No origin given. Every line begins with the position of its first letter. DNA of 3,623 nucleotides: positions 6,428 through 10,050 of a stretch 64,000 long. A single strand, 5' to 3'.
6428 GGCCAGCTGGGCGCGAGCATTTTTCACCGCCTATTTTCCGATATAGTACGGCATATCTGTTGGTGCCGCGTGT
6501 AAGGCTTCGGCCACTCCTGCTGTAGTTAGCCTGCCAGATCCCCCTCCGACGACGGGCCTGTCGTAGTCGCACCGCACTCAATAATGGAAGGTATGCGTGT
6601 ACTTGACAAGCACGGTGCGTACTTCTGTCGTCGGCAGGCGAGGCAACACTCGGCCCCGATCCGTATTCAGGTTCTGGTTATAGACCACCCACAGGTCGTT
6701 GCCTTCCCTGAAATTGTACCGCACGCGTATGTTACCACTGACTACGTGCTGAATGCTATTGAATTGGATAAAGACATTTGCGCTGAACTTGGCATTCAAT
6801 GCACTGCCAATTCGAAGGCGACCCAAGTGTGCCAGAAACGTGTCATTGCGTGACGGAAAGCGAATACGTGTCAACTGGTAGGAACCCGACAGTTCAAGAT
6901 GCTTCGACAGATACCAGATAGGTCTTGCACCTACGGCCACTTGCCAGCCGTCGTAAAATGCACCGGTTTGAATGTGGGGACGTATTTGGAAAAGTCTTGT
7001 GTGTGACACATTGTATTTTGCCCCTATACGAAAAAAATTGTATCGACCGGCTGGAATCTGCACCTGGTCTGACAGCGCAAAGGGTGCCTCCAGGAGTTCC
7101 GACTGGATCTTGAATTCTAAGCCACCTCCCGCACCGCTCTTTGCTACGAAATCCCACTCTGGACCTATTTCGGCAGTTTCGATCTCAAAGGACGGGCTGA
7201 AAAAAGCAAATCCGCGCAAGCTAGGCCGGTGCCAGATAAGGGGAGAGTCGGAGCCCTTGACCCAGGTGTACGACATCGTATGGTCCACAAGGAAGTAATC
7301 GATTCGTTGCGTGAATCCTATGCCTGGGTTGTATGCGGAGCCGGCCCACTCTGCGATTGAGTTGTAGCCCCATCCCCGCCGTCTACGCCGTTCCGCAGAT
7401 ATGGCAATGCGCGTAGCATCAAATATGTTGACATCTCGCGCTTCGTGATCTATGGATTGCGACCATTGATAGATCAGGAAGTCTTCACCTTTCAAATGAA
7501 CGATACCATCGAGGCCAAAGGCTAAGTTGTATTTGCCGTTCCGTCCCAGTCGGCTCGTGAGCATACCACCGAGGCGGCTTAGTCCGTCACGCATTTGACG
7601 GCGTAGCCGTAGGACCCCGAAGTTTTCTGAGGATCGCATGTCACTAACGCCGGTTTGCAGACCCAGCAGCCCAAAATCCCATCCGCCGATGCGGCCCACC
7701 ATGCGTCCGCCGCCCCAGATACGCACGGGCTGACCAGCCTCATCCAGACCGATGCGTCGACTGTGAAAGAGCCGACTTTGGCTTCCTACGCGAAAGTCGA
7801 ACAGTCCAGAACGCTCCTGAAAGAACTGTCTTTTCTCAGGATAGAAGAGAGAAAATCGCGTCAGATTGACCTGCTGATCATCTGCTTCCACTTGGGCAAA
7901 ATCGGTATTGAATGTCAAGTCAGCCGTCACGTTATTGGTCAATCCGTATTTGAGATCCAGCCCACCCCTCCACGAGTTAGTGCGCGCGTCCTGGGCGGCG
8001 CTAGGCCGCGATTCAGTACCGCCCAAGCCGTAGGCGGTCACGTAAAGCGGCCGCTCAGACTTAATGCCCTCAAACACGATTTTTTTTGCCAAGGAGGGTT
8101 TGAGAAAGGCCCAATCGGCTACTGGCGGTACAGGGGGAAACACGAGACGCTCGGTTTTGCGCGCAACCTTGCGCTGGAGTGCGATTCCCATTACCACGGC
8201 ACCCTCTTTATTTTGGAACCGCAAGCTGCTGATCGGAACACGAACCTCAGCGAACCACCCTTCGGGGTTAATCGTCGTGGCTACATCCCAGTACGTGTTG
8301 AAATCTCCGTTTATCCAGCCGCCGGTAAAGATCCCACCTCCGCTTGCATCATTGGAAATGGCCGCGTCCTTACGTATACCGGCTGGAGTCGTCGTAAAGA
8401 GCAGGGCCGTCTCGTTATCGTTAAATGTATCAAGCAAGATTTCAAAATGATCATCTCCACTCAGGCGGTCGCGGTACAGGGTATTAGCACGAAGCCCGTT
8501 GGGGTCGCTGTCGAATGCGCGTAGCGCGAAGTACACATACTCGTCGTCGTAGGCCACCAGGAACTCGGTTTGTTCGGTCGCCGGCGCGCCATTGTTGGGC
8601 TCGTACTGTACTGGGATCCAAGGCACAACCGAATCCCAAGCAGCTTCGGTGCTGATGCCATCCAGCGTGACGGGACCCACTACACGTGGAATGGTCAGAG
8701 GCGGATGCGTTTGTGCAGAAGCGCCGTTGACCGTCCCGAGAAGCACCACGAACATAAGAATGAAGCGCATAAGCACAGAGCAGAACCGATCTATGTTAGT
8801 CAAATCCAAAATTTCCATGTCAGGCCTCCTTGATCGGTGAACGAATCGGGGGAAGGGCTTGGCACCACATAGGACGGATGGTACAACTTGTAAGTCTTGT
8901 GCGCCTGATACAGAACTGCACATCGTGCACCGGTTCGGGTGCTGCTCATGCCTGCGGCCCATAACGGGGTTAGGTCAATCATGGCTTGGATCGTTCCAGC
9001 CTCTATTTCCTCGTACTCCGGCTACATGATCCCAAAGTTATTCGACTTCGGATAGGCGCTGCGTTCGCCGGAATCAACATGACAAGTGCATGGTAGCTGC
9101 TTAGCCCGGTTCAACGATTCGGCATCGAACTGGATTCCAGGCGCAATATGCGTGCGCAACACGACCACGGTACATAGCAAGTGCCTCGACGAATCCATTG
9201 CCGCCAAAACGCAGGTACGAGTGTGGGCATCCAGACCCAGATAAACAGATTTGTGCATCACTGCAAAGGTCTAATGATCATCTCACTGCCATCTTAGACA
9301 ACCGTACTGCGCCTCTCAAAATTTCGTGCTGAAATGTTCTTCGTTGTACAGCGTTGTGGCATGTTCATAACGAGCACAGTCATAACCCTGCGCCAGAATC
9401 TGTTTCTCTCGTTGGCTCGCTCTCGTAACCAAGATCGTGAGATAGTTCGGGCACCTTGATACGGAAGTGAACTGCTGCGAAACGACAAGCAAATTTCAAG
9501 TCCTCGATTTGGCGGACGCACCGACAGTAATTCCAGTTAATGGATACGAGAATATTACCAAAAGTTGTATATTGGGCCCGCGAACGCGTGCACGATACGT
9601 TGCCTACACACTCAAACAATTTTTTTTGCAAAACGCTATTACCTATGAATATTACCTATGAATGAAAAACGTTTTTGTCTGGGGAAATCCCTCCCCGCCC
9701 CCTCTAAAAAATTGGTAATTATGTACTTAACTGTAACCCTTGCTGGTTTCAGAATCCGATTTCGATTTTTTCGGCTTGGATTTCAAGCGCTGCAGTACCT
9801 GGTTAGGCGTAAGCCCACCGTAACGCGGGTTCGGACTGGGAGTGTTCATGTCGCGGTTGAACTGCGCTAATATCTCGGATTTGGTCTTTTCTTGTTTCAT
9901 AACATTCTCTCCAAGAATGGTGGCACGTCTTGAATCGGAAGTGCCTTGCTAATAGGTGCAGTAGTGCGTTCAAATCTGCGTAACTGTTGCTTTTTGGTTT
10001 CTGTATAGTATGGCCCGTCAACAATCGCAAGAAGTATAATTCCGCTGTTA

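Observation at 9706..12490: IS1595-family element carrying a complete, translationally coupled type II R-M operon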

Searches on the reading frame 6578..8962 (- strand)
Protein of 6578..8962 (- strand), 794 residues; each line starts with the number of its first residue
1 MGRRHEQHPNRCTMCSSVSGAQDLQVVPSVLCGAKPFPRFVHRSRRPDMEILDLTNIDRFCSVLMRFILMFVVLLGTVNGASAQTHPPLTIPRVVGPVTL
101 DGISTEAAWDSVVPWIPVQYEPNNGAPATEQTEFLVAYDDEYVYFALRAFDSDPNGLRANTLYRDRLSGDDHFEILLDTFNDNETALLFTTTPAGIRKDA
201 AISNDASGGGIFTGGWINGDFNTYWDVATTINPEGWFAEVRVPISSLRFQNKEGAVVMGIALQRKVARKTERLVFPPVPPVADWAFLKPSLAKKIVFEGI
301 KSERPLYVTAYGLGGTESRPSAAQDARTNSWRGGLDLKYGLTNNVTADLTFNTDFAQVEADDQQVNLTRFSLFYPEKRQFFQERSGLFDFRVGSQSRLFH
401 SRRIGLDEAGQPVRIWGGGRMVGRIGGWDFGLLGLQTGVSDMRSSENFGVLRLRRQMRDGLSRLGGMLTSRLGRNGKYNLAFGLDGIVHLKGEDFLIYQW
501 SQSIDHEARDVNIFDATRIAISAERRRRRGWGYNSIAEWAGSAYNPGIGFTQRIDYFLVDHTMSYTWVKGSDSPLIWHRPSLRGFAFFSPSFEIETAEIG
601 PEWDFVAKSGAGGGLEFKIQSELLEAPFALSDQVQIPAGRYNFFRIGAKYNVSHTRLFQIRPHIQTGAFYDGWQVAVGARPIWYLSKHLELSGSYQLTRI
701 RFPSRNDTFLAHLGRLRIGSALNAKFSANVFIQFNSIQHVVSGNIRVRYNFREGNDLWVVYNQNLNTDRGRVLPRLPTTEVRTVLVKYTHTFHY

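Call 86: search_protein_families(library=pfam, proteins=[window:6578-8962:-], max_evalue=0.00001)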
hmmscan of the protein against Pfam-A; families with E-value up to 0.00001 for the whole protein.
window:6578-8962:- (794 aa): 1 family
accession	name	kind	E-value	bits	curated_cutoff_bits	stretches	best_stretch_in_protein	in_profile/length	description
PF19313.5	DUF5916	-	2.5e-20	73.2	22.6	1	324-408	19-98/572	Domain of unknown function (DUF5916)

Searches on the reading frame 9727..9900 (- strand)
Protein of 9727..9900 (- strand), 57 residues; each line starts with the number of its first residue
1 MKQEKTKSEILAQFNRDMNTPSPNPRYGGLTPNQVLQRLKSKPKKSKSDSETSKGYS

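Call 4: search_protein_families(library=pfam, proteins=[window:9727-9900:-], max_evalue=1)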
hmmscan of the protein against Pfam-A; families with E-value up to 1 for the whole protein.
window:9727-9900:- (57 aa): 1 family
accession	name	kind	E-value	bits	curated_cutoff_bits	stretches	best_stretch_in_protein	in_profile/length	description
PF03342.19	Rhabdo_M1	-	0.33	10.9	27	1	7-51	14-57/220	Rhabdovirus M1 matrix protein (M1 polymerase-associated protein)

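Call 5: search_protein_families(library=ncbifam, proteins=[window:9727-9900:-], max_evalue=1)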
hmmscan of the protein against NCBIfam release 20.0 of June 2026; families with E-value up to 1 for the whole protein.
window:9727-9900:- (57 aa): 0 families

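Call 62: search_protein_families(library=pfam, proteins=[window:9730-9900:-], max_evalue=10)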
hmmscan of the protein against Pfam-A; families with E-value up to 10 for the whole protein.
seq(57 aa): 1 family
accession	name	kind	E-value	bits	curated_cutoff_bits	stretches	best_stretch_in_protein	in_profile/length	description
PF03342.19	Rhabdo_M1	-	0.33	10.9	27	1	7-51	14-57/220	Rhabdovirus M1 matrix protein (M1 polymerase-associated protein)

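Call 63: search_protein_families(library=padloc, proteins=[window:9727-9900:-], max_evalue=0.01)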
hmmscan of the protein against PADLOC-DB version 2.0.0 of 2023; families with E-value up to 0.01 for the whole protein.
window:9727-9900:- (57 aa): 0 families
